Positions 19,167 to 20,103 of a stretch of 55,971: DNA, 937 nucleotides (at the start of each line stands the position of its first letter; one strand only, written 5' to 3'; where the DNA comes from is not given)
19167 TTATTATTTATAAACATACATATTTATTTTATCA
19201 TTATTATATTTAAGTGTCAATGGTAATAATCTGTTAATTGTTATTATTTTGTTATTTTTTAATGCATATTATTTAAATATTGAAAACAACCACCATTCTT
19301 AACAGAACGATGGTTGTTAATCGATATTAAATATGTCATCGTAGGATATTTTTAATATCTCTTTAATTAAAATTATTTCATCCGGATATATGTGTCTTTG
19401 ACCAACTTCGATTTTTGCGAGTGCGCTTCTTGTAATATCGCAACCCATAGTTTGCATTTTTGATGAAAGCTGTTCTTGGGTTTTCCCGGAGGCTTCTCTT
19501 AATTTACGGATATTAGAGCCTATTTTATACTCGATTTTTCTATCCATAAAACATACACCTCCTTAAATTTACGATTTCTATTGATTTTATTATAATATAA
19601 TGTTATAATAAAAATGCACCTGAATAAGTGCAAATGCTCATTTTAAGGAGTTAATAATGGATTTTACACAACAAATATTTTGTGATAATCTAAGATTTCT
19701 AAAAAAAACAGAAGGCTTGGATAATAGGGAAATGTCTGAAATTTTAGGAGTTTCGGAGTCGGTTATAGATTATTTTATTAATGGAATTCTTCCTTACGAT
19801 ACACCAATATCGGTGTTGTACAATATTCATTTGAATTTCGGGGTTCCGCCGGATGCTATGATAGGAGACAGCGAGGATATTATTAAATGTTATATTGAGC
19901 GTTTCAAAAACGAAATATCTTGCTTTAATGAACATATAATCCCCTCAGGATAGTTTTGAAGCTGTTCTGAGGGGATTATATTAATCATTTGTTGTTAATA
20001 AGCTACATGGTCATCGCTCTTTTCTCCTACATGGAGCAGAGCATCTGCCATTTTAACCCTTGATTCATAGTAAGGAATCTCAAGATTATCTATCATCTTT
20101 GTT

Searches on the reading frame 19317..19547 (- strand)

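Call 5: search_protein_families(library=pfam, proteins=[window:19317-19547:-], max_evalue=0.01)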
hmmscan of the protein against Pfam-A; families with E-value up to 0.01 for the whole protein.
window:19317-19547:- (76 aa): 3 families
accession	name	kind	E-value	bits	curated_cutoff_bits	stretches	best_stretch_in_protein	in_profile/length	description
PF01381.28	HTH_3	-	5e-09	36.5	23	1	13-71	1-54/55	Helix-turn-helix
PF12844.13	HTH_19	-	2e-07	31.2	30.2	1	10-74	1-60/64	Helix-turn-helix domain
PF13560.12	HTH_31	-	2.7e-05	24.8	27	1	10-54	3-43/64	Helix-turn-helix domain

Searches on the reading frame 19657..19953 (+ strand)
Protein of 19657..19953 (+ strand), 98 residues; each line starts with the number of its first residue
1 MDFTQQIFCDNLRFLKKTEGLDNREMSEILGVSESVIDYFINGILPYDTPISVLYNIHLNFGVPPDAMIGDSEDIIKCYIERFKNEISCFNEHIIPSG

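Call 5: search_protein_families(library=pfam, proteins=[window:19657-19953:+], max_evalue=0.01)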
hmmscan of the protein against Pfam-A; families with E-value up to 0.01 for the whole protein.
window:19657-19953:+ (98 aa): 1 family
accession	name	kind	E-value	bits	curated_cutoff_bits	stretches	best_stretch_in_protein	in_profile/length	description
PF12844.13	HTH_19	-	7.5e-06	26.2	30.2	1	11-67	3-57/64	Helix-turn-helix domain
